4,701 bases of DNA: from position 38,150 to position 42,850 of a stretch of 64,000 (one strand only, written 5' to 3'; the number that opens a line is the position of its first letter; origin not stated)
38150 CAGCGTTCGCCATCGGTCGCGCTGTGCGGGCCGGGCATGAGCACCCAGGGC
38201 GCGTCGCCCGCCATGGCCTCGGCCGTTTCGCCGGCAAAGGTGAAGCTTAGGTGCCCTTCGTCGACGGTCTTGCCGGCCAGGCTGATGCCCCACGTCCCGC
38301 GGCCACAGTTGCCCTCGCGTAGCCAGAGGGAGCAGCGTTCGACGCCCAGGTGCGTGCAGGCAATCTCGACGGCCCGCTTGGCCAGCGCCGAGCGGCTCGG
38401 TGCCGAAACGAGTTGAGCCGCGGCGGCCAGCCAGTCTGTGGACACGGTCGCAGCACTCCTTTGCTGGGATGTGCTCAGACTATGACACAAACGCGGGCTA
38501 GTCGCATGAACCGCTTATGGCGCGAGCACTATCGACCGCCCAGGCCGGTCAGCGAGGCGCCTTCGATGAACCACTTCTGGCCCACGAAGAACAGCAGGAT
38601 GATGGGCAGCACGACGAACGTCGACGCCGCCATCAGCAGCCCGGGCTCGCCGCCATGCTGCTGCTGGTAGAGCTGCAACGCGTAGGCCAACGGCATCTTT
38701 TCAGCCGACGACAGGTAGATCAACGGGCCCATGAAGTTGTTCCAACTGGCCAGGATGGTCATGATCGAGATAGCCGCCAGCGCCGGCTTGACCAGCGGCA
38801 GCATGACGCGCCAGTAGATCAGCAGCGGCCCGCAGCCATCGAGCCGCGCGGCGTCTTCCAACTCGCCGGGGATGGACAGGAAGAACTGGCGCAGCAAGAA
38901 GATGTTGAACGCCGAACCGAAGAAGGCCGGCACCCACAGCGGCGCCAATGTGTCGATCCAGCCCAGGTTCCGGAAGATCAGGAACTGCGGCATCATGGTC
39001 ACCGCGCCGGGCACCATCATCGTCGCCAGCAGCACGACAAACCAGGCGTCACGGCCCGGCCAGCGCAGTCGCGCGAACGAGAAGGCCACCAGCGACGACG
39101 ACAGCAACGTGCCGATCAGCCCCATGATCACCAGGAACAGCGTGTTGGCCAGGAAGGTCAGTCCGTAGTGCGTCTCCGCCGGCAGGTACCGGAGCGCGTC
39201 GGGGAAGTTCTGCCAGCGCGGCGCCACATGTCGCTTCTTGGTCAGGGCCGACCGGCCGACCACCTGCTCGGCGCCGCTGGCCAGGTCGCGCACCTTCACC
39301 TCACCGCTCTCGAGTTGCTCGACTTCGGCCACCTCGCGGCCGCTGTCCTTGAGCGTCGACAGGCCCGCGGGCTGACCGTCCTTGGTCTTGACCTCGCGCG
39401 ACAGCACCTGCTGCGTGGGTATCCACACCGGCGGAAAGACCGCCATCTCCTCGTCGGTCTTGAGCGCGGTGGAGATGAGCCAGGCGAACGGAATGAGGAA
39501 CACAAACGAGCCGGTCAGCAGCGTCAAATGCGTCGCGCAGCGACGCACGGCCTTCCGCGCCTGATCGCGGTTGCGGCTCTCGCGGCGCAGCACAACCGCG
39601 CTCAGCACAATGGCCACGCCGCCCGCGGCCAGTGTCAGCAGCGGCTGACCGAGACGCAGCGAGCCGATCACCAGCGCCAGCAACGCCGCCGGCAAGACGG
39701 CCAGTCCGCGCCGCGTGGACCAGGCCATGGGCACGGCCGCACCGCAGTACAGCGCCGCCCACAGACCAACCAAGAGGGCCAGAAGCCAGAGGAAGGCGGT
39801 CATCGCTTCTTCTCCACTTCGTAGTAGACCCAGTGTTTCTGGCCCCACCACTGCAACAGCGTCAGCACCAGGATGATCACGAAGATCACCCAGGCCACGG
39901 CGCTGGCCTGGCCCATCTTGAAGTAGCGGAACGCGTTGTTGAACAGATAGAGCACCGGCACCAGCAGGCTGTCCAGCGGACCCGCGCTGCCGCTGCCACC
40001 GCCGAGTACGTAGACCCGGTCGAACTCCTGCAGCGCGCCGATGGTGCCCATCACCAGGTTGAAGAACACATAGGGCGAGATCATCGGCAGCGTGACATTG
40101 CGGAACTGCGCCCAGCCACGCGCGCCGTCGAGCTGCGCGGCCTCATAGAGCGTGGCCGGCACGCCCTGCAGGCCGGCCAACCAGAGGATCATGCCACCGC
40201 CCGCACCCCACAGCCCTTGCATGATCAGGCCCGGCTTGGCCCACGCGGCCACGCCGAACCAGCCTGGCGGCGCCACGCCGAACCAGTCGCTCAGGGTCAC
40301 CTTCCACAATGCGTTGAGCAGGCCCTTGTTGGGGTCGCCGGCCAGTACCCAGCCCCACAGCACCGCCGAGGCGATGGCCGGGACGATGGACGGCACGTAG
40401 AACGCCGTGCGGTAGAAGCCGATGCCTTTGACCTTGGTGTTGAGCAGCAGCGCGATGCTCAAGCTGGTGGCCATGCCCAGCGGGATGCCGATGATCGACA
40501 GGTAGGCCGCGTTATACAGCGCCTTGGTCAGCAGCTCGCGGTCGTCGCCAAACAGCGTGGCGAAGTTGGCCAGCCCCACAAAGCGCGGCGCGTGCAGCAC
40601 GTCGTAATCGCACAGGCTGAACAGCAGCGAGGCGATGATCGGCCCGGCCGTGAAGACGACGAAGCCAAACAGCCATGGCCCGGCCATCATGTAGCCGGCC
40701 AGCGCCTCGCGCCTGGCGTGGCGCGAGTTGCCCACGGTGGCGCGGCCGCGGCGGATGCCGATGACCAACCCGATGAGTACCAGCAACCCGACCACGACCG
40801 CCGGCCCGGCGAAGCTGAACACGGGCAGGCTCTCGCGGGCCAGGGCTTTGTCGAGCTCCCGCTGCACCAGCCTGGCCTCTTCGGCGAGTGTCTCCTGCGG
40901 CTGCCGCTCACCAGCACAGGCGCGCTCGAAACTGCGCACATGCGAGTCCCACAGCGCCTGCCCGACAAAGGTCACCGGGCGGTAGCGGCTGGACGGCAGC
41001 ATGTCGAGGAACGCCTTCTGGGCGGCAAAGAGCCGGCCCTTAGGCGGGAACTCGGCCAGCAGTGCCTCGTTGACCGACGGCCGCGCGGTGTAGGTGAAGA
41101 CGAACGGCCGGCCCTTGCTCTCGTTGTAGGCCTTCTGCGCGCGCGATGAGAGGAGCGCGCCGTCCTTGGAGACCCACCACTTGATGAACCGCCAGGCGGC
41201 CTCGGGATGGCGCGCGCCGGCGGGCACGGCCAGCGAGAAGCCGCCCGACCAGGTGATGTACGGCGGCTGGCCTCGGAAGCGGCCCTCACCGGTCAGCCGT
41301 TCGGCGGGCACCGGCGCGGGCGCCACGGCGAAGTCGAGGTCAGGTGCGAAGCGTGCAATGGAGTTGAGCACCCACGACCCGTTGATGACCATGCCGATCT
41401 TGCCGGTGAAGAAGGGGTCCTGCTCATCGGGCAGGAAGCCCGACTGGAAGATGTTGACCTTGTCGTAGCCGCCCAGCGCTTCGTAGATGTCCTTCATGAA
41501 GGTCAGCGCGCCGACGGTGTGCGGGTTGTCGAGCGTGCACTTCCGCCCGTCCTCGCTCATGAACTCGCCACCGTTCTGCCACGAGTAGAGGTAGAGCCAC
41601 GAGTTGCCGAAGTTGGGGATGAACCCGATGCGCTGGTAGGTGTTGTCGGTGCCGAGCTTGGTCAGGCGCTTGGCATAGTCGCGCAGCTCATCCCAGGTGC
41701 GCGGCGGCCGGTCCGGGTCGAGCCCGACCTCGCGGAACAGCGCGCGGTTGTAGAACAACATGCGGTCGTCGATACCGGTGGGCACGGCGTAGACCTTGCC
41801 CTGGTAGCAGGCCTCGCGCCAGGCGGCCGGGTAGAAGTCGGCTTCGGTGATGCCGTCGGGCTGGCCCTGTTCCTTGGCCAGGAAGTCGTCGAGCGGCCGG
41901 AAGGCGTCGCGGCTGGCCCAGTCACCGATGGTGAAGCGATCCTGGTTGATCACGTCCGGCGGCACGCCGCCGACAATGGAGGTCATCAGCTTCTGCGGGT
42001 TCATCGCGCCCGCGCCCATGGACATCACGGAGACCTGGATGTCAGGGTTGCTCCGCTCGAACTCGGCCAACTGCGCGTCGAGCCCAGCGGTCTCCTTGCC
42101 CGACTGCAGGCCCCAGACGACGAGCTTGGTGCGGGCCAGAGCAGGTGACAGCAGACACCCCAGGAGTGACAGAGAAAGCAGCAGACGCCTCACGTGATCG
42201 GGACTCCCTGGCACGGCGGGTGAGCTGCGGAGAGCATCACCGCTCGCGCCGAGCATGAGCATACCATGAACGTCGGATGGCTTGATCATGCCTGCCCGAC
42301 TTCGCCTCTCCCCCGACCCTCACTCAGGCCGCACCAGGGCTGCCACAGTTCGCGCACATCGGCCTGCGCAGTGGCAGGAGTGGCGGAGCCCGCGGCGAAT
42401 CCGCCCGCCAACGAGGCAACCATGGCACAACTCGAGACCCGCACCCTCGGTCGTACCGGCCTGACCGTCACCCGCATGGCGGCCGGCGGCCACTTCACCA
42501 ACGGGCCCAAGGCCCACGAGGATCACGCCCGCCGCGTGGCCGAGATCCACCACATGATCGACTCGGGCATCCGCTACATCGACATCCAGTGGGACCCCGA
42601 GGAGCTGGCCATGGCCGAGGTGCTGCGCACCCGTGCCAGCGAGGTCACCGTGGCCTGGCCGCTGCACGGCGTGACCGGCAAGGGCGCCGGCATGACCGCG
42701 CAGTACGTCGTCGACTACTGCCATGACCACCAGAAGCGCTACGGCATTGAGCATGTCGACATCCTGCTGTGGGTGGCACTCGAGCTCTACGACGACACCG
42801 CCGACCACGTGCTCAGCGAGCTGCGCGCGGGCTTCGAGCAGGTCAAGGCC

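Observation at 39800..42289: ABC sugar importer with substrate-binding protein covalently fused to its MalF-type permease via an extra linker TM helix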

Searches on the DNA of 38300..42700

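Call 67: search_rna_families(source=window, start=38300, end=42700, threshold=evalue, max_evalue=1)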
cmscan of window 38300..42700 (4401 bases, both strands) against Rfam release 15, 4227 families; matches with E-value up to 1: 3.
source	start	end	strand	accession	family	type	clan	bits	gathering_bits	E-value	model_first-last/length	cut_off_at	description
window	39523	39547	+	RF01082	SBWMV1_UPD-PKh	Cis-reg;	-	24.1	32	0.15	1-25/25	no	Pseudoknot of upstream pseudoknot domain (UPD) of the 3'UTR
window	38629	38671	-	RF03847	mir-1538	Gene; miRNA;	-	22.9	78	0.35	1-58/58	no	mir-1538 microRNA precursor family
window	39950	40026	-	RF01781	ASdes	Gene; sRNA;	-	19.5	40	0.64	1-68/68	no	ASdes TB sRNA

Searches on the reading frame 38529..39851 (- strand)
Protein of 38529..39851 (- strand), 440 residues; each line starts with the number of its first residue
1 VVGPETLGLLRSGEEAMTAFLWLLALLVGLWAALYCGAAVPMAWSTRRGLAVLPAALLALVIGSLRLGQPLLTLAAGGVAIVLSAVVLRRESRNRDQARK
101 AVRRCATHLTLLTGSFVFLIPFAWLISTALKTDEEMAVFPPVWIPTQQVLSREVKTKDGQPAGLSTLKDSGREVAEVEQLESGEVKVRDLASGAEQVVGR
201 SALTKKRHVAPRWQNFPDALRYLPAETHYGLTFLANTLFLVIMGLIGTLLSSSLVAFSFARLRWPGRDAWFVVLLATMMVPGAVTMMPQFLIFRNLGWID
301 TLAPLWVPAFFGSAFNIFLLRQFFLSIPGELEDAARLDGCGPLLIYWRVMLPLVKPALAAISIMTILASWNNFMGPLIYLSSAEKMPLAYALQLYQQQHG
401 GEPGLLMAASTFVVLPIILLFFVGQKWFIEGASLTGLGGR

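Call 6: search_protein_families(library=pfam, proteins=[window:38529-39851:-], max_evalue=0.01)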
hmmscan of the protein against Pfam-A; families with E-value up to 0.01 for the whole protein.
window:38529-39851:- (440 aa): 1 family
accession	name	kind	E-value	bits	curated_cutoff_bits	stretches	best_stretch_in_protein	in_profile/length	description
PF00528.27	BPD_transp_1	-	3.5e-14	53.4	26.4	1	254-428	3-178/184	Binding-protein-dependent transport system inner membrane component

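Call 7: search_protein_families(library=ncbifam, proteins=[window:38529-39851:-], max_evalue=0.01)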
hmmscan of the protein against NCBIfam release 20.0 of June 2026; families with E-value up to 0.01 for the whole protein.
window:38529-39851:- (440 aa): 10 families
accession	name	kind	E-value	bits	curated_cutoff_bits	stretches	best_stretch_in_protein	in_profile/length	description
NF008210.0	PRK10973.1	equivalog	6.2e-28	98.3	297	1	232-431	75-275/281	sn-glycerol-3-phosphate ABC transporter permease UgpE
NF040932.1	ABC_arch_GlcU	equivalog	3e-21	76.3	340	1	232-439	61-271/272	glucose ABC transporter permease GlcU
NF008231.0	PRK10998.1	equivalog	1e-20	74.5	261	1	231-435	82-292/296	maltose ABC transporter permease MalG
TIGR01581.1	Mo_ABC_porter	hypoth_equivalog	7.8e-08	32.1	210.3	1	280-421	81-223/225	ABC transporter permease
NF007047.0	PRK09500.1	equivalog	9e-05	22.2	326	1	236-370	62-197/257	spermidine/putrescine ABC transporter permease PotC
NF040839.1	tungstate_WtpB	equivalog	0.00019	21.1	340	1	300-368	123-192/251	tungstate ABC transporter permease WtpB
NF040931.1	ABC_arch_GlcT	equivalog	0.00039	20.2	360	1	309-398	153-241/278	glucose ABC transporter permease GlcT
NF007852.0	PRK10561.1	equivalog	0.0007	19.5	335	1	315-421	172-275/295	sn-glycerol-3-phosphate ABC transporter permease UgpA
NF011624.0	PRK15050.1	equivalog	0.0012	18.1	247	1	324-387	184-246/297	2-aminoethylphosphonate ABC transporter permease subunit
NF008232.0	PRK10999.1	equivalog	0.0077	15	392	0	308-374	382-448/520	maltose ABC transporter permease MalF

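Call 16: search_solved_structures(query=window:38529-39851:-, max_evalue=0.001)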
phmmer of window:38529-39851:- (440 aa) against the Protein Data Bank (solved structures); distinct sequences matched with E-value up to 0.001: 5.
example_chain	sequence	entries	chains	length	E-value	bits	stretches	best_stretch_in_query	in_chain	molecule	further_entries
4tqu_N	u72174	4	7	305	4.6e-25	92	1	232-437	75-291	AlgM2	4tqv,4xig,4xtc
7cad_B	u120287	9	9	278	1.6e-17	67.1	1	240-433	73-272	ABC transporter, permease protein SugB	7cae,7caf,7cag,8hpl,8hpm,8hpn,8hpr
8ja7_B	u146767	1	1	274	5.3e-17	65.4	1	238-433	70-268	Trehalose transport system permease protein SugB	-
2r6g_G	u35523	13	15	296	1.8e-16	63.6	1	232-438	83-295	Maltose transport system permease protein malG | Maltose transporter subunit; membrane component of ABC superfamily | Binding-protein-dependent transport system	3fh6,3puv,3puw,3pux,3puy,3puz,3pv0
9bcr_I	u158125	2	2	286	1.9e-14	57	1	232-429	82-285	Maltose/maltodextrin transport system permease protein MalG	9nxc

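Call 64: find_homologous_proteins(query=window:38529-39803:-, max_evalue=1e-10)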
Query window:38529-39803:- (424 aa): 5231 proteins with E <= 1e-10 among 8000 candidates; the best 120 are listed.
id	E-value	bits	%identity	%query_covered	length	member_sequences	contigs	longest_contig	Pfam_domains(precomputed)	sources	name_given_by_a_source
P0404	3.6e-274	927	100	100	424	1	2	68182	PF00528.28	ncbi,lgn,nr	ncbi:MAG: carbohydrate ABC transporter permease [Armatimonadetes bacterium]|nr:carbohydrate ABC tran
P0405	1.2e-242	824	87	100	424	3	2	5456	PF00528.28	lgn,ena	-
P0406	3.6e-190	651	74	100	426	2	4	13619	PF00528.28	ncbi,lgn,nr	ncbi:MAG TPA: hypothetical protein DCZ72_04220 [Armatimonadetes bacterium]|nr:hypothetical protein [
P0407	3.0e-174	598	67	100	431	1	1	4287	PF00528.28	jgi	jgi:multiple sugar transport system permease protein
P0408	8.7e-173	593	68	100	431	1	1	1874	PF00528.28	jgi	-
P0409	5.0e-171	588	65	100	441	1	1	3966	PF00528.28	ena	-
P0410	3.5e-170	585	66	100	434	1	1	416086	PF00528.28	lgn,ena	-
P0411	4.2e-170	585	66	100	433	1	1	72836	PF00528.28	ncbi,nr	ncbi:MAG: carbohydrate ABC transporter permease [Capsulimonadales bacterium]|nr:carbohydrate ABC tra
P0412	1.6e-168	579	66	100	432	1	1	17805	PF00528.28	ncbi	-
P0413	2.5e-168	579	65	96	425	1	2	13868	PF00528.28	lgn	-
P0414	6.7e-168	577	65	100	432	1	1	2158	PF00528.28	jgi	jgi:multiple sugar transport system permease protein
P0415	9.6e-168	577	65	100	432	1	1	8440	PF00528.28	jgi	jgi:multiple sugar transport system permease protein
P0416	1.7e-167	576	65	100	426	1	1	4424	PF00528.28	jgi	jgi:multiple sugar transport system permease protein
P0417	2.1e-167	576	64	96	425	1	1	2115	PF00528.28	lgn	-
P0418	4.8e-167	575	62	100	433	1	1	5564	PF00528.28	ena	-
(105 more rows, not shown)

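Call 75: predict_structure(alignment_id=A3)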
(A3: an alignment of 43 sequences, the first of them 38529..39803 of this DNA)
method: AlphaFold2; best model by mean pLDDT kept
length: 424 residues; sequences in the alignment: 43
mean_pLDDT: 59.1   pTM: 0.36
mean pLDDT of the five models: 59.1, 57.6, 55.7, 53.4, 53.2
residues with pLDDT >= 90: 5; 70-90: 146; 50-70: 80; < 50: 193
segments of 3 or more residues with pLDDT < 50: 103-129, 206-208, 257-292, 294-319, 338-348, 354-424
pLDDT, mean of each block of 10 residues (from residue 1): 79 87 82 76 84 88 89 83 82 68 43 31 35 79 82 85 82 87 82 55 50 55 59 54 52 50 40 40 44 48 46 47 50 52 48 47 44 38 37 38 45 34 27
secondary structure, 60 per line:
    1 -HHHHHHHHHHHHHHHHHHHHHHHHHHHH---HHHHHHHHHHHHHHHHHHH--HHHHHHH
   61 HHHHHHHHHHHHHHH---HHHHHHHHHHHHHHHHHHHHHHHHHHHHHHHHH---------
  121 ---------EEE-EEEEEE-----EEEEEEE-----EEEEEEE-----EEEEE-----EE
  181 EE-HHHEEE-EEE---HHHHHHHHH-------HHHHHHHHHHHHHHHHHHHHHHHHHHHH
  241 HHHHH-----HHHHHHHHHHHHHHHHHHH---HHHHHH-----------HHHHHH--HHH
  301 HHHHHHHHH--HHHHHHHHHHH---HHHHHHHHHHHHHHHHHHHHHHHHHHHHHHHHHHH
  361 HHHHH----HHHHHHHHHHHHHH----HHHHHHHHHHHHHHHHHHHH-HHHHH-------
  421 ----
elements in order: H2-29 H33-51 H54-75 H79-111 E130-132 E134-139 E145-151 E157-163 E169-173 E179-182 E187-189 E191-193 H197-205 H213-245 H251-269 H273-278 H290-295 H298-309 H312-322 H326-365 H370-383 H388-407 H409-413
